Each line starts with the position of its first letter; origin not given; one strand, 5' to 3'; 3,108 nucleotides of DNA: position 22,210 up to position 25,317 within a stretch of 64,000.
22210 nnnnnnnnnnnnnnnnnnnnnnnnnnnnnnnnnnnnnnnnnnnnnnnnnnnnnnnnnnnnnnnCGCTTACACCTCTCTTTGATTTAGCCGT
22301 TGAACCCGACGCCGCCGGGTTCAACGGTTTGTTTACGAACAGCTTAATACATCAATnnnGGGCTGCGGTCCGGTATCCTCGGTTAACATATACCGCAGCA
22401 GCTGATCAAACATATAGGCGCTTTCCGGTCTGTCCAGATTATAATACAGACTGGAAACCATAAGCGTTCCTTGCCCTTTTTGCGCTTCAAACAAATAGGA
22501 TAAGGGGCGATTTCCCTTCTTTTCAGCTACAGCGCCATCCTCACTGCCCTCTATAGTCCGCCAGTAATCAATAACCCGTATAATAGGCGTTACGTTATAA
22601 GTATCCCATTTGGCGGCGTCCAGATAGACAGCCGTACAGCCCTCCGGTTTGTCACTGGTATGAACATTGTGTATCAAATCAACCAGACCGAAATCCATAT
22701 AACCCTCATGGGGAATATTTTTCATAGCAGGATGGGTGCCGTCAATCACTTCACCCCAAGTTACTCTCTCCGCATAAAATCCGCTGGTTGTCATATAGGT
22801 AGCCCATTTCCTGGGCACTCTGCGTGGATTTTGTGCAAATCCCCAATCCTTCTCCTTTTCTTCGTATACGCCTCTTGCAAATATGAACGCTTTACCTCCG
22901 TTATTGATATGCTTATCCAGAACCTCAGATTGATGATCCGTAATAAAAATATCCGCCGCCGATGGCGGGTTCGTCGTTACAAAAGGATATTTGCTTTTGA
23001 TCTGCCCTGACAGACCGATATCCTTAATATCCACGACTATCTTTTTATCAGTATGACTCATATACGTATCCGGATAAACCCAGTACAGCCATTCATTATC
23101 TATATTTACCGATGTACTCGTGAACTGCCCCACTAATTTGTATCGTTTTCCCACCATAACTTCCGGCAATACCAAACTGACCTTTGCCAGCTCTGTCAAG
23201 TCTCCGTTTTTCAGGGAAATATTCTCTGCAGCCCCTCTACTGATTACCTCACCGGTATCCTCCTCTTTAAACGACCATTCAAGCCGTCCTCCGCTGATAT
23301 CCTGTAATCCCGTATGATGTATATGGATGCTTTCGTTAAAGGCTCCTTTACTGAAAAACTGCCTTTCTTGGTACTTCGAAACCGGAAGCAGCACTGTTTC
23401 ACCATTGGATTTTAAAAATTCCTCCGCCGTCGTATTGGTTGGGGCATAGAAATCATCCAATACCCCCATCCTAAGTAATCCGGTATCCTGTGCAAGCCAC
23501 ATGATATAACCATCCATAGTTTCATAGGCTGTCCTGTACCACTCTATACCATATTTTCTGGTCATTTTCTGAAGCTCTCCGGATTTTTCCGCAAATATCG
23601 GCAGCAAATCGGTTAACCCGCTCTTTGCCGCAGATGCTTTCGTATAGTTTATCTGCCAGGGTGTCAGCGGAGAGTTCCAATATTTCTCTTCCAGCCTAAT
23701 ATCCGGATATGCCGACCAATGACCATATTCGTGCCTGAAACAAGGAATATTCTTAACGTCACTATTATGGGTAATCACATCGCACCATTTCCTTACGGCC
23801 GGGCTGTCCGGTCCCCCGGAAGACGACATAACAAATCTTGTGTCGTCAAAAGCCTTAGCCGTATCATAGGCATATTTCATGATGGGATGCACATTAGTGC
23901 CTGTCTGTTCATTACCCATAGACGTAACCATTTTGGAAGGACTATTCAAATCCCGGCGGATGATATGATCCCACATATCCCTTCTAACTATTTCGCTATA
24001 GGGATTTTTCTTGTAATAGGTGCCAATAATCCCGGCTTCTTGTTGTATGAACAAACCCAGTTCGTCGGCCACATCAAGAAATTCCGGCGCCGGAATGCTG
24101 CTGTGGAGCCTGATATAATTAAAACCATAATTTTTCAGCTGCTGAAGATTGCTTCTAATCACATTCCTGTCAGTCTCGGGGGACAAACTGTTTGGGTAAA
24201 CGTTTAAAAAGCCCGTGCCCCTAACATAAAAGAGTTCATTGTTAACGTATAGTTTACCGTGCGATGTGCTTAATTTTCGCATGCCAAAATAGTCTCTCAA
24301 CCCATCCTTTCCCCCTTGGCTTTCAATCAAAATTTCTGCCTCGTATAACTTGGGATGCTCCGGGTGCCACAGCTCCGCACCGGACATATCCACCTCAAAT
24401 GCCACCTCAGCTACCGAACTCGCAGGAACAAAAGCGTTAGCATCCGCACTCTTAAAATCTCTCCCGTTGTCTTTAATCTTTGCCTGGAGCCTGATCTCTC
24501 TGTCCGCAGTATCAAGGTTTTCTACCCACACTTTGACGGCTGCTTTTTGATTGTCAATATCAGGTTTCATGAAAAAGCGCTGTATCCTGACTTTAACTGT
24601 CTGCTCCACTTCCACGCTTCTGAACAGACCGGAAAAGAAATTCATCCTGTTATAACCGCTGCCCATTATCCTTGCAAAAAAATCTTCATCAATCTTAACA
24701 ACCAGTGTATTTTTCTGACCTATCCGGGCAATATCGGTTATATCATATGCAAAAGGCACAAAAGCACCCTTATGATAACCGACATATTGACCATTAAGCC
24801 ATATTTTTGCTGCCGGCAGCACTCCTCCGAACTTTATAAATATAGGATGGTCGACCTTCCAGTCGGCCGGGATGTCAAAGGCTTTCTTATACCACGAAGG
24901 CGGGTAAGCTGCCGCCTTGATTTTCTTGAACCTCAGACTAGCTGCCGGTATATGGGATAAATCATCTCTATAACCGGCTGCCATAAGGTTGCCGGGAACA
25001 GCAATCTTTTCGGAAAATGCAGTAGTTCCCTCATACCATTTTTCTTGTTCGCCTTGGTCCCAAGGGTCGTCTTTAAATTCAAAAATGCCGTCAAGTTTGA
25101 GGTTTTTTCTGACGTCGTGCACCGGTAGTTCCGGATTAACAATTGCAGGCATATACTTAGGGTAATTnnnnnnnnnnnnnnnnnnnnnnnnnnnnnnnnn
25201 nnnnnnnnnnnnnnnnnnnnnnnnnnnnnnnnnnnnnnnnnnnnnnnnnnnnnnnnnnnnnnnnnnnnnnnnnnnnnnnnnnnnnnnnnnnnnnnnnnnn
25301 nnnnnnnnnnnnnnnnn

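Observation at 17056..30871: Gram-positive polysaccharide-utilisation-type locus for a sulfated glycan: secreted LamG-GH2 enzyme, Lpl-type ABC importer and two cytoplasmic Cys-type sulfatases, with no maturase or ATPase encoded locally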

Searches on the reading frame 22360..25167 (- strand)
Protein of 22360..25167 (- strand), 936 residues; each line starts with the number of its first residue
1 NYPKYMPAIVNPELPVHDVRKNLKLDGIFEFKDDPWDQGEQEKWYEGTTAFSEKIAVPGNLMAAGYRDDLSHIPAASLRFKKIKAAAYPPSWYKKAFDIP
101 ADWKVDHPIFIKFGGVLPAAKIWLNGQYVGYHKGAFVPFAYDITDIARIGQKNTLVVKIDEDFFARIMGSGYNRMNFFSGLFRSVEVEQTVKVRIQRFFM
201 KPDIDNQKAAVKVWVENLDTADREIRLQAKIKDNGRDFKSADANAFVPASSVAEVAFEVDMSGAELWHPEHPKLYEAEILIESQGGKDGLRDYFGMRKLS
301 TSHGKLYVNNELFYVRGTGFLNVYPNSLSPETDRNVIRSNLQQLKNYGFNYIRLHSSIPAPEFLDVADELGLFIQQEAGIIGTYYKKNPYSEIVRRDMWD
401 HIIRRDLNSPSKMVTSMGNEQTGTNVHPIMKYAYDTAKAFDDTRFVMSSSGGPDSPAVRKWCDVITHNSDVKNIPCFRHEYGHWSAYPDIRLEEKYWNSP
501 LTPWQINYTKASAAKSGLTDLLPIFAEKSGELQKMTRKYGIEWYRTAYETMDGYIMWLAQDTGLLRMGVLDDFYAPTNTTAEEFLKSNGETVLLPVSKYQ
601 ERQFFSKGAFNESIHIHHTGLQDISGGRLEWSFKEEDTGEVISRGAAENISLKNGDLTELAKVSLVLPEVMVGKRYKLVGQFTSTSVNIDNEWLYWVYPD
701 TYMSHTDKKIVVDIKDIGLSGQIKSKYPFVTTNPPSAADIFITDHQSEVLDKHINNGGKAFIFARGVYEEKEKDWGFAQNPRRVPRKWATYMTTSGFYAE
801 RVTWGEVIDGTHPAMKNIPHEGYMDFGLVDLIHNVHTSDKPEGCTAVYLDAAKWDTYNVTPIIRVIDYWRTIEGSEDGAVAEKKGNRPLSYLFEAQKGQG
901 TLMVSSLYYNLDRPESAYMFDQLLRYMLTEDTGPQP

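Call 28: find_homologous_proteins(query=window:22360-25167:-, max_evalue=1e-10)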
Query window:22360-25167:- (936 aa): 120 proteins with E <= 1e-10 among 6740 candidates.
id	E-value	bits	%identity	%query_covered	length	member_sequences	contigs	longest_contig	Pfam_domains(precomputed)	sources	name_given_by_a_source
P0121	0.0e+0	2204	100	100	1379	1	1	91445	PF02837.25,PF07953.21,PF13385.14,PF02836.24,PF00703.28,PF22666.3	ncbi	-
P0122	0.0e+0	1927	87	100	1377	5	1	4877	PF02837.25,PF07953.21,PF13385.14,PF02836.24,PF00703.28,PF22666.3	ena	-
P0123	2.6e-240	819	44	100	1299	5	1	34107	PF02837.25,PF13385.14,PF21467.4,PF02836.24,PF00703.28,PF22666.3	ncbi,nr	ncbi:MAG: beta galactosidase jelly roll domain-containing protein [Firmicutes bacterium]|nr:beta gal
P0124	7.7e-110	387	30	99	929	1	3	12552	PF02837.25,PF02836.24,PF00703.28,PF22666.3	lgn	-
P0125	1.6e-101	359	28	100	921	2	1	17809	PF02837.25,PF02836.24,PF00703.28,PF22666.3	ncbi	-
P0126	9.3e-101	357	29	99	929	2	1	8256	PF02837.25,PF02836.24,PF00703.28,PF22666.3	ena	-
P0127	9.7e-72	261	27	95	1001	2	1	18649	PF02837.25,PF00703.28,PF22666.3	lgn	-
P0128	1.9e-70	256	26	99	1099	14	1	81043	PF02837.25,PF02836.24,PF00703.28,PF22666.3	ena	-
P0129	3.8e-64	236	25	99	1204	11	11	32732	PF02837.25,PF00703.28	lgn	-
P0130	4.8e-53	199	25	98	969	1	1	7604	PF02837.25,PF02836.24,PF00703.28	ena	-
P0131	2.0e-43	167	27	74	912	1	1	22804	PF02837.25,PF02836.24,PF00703.28,PF22666.3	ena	-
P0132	5.9e-42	162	25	100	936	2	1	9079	PF02837.25,PF02836.24,PF00703.28,PF22666.3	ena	-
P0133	7.2e-41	159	26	75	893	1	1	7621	PF02837.25,PF02836.24,PF00703.28,PF22666.3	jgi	-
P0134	2.3e-36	144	23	97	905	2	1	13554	PF02837.25,PF00703.28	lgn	-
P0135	2.1e-32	130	22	98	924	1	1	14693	PF02837.25,PF02836.24,PF00703.28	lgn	-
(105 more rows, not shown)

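Call 29: find_encoding_contigs(protein=P0121, flank=3000, max_places=2)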
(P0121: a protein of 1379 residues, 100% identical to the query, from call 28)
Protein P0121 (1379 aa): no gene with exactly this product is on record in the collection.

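Call 30: find_encoding_contigs(protein=P0123, flank=10000, max_places=2)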
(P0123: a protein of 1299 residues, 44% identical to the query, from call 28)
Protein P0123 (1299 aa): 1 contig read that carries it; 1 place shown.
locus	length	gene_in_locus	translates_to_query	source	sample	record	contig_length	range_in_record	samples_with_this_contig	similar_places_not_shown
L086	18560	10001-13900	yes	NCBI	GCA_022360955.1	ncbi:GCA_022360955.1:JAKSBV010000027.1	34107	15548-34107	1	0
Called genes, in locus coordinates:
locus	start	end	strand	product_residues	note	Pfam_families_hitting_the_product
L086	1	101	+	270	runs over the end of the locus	PF01503:PRA-PH (faint), PF03819:MazG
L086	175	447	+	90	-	PF00216:Bac_DNA_binding, PF18291:HU-HIG (weak), PF18175:HU-CCDC81_bac_2 (weak)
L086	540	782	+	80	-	PF01479:S4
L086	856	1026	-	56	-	-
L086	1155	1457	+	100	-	PF07873:YabP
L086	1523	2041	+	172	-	PF09578:Spore_YabQ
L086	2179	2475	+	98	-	PF04977:DivIC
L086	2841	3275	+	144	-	PF00575:S1, PF23459:S1_RRP5 (weak)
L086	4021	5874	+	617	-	PF02743:dCache_1, PF00672:HAMP, PF06580:His_kinase, PF02518:HATPase_c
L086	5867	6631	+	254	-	PF00072:Response_reg, PF00165:HTH_AraC (weak), PF12833:HTH_18, PF00165:HTH_AraC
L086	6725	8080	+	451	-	PF01547:SBP_bac_1, PF13416:SBP_bac_8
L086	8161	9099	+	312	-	PF00528:BPD_transp_1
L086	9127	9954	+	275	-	PF00528:BPD_transp_1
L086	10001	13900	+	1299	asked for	PF13385:Laminin_G_3, PF02837:Glyco_hydro_2_N, PF22666:Glyco_hydro_2_N2 (weak), PF21467:BetaGal_gal-bd (weak), PF00703:Glyco_hydro_2, PF02836:Glyco_hydro_2_C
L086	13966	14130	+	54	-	-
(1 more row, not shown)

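Call 31: find_encoding_contigs(protein=P0125, flank=10000, max_places=2)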
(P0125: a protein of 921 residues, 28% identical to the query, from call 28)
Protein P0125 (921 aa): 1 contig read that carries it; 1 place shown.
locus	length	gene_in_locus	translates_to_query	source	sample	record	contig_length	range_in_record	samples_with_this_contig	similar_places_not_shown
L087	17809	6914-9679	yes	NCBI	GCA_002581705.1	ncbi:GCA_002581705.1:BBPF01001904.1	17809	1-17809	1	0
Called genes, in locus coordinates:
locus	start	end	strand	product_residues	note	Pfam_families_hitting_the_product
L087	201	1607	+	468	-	-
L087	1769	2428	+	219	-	PF00370:FGGY_N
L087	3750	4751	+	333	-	PF01261:AP_endonuc_2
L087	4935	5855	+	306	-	PF00676:E1_dh, PF02775:TPP_enzyme_C (weak), PF00456:Transketolase_N (weak)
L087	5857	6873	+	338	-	PF02779:Transket_pyr, PF02780:Transketolase_C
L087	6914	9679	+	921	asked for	PF02837:Glyco_hydro_2_N, PF22666:Glyco_hydro_2_N2, PF00703:Glyco_hydro_2, PF02836:Glyco_hydro_2_C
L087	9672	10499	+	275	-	-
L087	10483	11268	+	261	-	PF04909:Amidohydro_2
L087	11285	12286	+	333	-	PF01261:AP_endonuc_2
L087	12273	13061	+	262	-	PF00106:adh_short, PF08659:KR, PF23441:SDR, PF13561:adh_short_C2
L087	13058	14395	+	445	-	PF00202:Aminotran_3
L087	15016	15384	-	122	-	-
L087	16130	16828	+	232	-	-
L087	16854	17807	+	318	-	?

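Call 32: find_encoding_contigs(protein=P0128, flank=10000, max_places=2)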
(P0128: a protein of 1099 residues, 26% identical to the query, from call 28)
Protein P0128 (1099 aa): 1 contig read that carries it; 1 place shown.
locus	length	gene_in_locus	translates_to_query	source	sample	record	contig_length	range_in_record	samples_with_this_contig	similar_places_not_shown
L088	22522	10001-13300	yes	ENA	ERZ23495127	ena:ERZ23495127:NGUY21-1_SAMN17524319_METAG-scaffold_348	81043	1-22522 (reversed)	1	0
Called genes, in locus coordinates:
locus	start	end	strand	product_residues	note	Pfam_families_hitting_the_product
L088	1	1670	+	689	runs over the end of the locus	PF27750:SAM_AAE17_18, PF16177:ACAS_N, PF00501:AMP-binding, PF13193:AMP-binding_C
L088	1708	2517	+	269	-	PF23441:SDR (weak), PF00106:adh_short, PF08659:KR, PF13561:adh_short_C2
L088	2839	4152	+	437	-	PF00266:Aminotran_5 (weak), PF01041:DegT_DnrJ_EryC1, PF01212:Beta_elim_lyase (faint)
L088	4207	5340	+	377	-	PF05222:AlaDh_PNT_N, PF01262:AlaDh_PNT_C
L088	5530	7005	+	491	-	PF00171:Aldedh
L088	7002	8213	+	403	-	PF00465:Fe-ADH, PF13685:Fe-ADH_2, PF25137:ADH_Fe_C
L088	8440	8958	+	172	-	-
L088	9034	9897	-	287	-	PF12833:HTH_18, PF00165:HTH_AraC (weak)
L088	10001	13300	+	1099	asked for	PF02837:Glyco_hydro_2_N, PF22666:Glyco_hydro_2_N2 (weak), PF00703:Glyco_hydro_2, PF02836:Glyco_hydro_2_C (weak)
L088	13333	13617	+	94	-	PF20583:DUF6786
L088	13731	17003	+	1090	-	-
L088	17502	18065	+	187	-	-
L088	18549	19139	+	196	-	PF07638:Sigma70_ECF (faint), PF04542:Sigma70_r2 (weak), PF08281:Sigma70_r4_2, PF04545:Sigma70_r4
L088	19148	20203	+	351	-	PF04773:FecR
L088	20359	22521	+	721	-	?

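Call 33: find_encoding_contigs(protein=P0124, flank=10000, max_places=2)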
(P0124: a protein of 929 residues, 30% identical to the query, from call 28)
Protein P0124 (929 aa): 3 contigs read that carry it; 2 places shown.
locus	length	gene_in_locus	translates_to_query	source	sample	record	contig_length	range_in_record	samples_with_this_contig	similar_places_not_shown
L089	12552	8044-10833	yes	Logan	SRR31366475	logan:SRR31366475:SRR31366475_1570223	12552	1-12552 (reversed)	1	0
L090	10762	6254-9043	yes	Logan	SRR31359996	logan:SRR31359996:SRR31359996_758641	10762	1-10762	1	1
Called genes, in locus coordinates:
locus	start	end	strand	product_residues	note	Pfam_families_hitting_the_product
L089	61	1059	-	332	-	PF01208:URO-D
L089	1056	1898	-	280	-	PF02091:tRNA-synt_2e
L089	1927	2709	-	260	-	PF08378:NERD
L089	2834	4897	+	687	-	PF21231:GH141_M (faint), PF13229:Beta_helix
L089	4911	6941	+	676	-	-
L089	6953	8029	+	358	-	PF01208:URO-D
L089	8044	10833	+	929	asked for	PF02837:Glyco_hydro_2_N, PF22666:Glyco_hydro_2_N2 (weak), PF00703:Glyco_hydro_2, PF02836:Glyco_hydro_2_C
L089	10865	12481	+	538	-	PF16586:DUF5060, PF13204:Apiosidase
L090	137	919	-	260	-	PF08378:NERD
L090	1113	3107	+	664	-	PF21231:GH141_M (faint), PF13229:Beta_helix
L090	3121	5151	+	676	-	-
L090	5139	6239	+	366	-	PF01208:URO-D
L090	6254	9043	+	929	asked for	PF02837:Glyco_hydro_2_N, PF22666:Glyco_hydro_2_N2 (weak), PF00703:Glyco_hydro_2, PF02836:Glyco_hydro_2_C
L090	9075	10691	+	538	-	PF16586:DUF5060, PF13204:Apiosidase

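Call 34: list_cluster_members(proteins=[P0121, P0001, P0122])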
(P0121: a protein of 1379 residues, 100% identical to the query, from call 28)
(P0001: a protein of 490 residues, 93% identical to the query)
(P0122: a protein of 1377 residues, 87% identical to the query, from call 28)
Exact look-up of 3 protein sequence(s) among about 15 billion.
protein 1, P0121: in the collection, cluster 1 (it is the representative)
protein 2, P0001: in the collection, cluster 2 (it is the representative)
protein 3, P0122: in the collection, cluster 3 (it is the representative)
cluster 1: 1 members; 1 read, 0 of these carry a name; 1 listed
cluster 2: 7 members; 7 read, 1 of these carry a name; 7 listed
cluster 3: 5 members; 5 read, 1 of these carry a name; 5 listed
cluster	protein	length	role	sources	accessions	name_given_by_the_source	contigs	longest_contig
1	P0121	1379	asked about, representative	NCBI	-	-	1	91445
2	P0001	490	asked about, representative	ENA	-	-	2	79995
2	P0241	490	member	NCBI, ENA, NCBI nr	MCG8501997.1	MAG: sulfatase-like hydrolase/transferase [Firmicutes bacterium] | sulfatase-like hydrolase/transferase [Bacillota bacterium]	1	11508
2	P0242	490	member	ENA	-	-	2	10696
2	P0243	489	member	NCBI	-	-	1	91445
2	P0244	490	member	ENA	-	-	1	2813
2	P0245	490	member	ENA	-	-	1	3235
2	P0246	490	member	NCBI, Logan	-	-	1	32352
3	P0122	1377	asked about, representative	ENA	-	-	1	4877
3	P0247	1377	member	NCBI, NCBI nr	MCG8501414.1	MAG: hypothetical protein MJB12_13540 [Firmicutes bacterium] | hypothetical protein [Bacillota bacterium]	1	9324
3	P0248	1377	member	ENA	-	-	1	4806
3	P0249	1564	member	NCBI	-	-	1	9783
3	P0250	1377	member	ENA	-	-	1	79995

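Call 66: predict_structure(alignment_id=A2)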
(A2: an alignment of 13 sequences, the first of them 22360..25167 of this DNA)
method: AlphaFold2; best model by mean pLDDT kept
length: 936 residues; sequences in the alignment: 13
mean_pLDDT: 81.4   pTM: 0.85
mean pLDDT of the five models: 81.4, 79.4, 78.2, 76.5, 76.6
residues with pLDDT >= 90: 427; 70-90: 341; 50-70: 73; < 50: 95
segments of 3 or more residues with pLDDT < 50: 69-87, 560-564, 766-803, 834-843, 870-883
pLDDT, mean of each block of 10 residues (from residue 1): 72 80 94 89 88 89 67 36 51 95 94 90 95 84 95 95 70 61 93 94 95 94 96 95 96 96 96 96 91 95 92 90 72 90 95 83 93 86 60 82 88 81 62 90 83 78 84 83 63 77 74 85 86 82 81 77 59 84 94 88 92 95 95 96 97 95 96 95 96 94 85 85 89 75 85 88 56 25 24 26 69 90 80 46 64 83 75 39 65 88 87 91 91 61
secondary structure, 60 per line:
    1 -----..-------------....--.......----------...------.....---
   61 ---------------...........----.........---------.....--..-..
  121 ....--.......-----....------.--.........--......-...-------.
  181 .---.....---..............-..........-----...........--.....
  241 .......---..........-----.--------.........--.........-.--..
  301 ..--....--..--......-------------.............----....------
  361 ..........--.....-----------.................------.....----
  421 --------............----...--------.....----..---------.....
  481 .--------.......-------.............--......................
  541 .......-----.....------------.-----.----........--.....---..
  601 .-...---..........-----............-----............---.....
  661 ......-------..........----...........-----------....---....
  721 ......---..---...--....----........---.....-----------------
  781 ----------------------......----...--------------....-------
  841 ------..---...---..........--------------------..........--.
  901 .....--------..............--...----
elements in order (helices of 4 or more, strands of 3 or more residues): E21-24 E27-33 E53-57 H76-86 E91-99 E109-113 E119-124 E127-133 E139-142 E152-160 H163-168 E185-189 E193-203 E208-217 E223-233 E236-247 E251-260 E275-283 E286-294 E299-302 E305-308 E315-320 H334-346 E351-354 H361-370 E373-377 H389-405 E412-416 H429-440 E445-447 H456-460 E476-481 H490-496 H504-516 H519-547 E553-557 H581-588 E591-595 E603-605 E609-618 E624-635 E641-652 E656-666 E674-683 E688-698 E710-713 H717-726 E740-743 H748-755 E759-763 E803-808 H830-833 E858-867 E888-897 E900-905 H914-927

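Call 68: fold_search(model_id=the predicted structure, library=pdb)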
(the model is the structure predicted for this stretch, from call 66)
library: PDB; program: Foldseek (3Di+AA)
matches with E <= 10: 1909; with E <= 0.001: 577
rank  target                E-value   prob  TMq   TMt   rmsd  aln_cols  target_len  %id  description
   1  8u01                  7.6e-59  1.00  0.74  0.76   5.8      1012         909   19  Crystal Structure of the Glycoside Hydrolase Family 2 TIM Barrel-domain Containing Protein from Phocaeicola plebeius (released 2023-09-27)
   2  9y45_A                3.0e-39  1.00  0.49  0.45   8.2       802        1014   16  His-tagged beta galactosidase (LacZ) on a Ni-NTA lipid monolayer grid (released 2025-11-26)
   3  9hpm_A                5.4e-39  1.00  0.48  0.46   7.7       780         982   16  E. coli beta-galactosidase labeled with Chromeo P503 dye purified using MISO from 1ug (released 2025-11-05)
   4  6cvm_A                1.4e-38  1.00  0.49  0.45   8.0       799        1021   16  Atomic resolution cryo-EM structure of beta-galactosidase (released 2018-05-30)
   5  8ri6_C                2.6e-38  1.00  0.50  0.46   7.7       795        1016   16  Beta-galactosidase (LacZ) purified from E. coli. (released 2025-01-01)
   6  4duw_A                3.6e-38  1.00  0.49  0.46   8.0       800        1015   16  E. coli (lacZ) beta-galactosidase (G974A) in complex with allolactose (released 2013-03-20)
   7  3bga_B                4.1e-38  1.00  0.48  0.46   9.9       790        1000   16  Crystal structure of beta-galactosidase from Bacteroides thetaiotaomicron VPI-5482 (released 2007-12-11)
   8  3czj_A                4.3e-38  1.00  0.50  0.47   8.3       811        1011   16  E. COLI (lacZ) BETA-GALACTOSIDASE (N460T) IN COMPLEX WITH D-GALCTOPYRANOSYL-1-ONE (released 2009-04-07)
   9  6ed1_A                5.0e-38  1.00  0.48  0.52  10.1       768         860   17  Bacteroides dorei Beta-glucuronidase (released 2019-02-13)
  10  3sep_A                5.6e-38  1.00  0.49  0.46   8.3       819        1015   16  E. coli (lacZ) beta-galactosidase (S796A) (released 2012-01-18)
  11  3iaq_A                6.3e-38  1.00  0.49  0.46   8.0       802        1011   16  E. coli (lacz) beta-galactosidase (E416V) (released 2009-12-29)
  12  9hki_A                7.0e-38  1.00  0.48  0.44   8.4       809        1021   16  Plunge-frozen beta-galactosidase (released 2025-12-17)
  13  3t2o_A                7.4e-38  1.00  0.49  0.46   8.1       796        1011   16  E. coli (lacZ) beta-galactosidase (S796D) (released 2012-01-18)
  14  9hpl_A                7.8e-38  1.00  0.50  0.48   7.3       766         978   16  E. coli beta-galactosidase labeled with Chromeo P503 dye purified using MISO (released 2025-11-05)
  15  3t2p_B                8.2e-38  1.00  0.49  0.45   7.9       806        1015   16  E. coli (lacZ) beta-galactosidase (S796D) in complex with IPTG (released 2012-01-18)
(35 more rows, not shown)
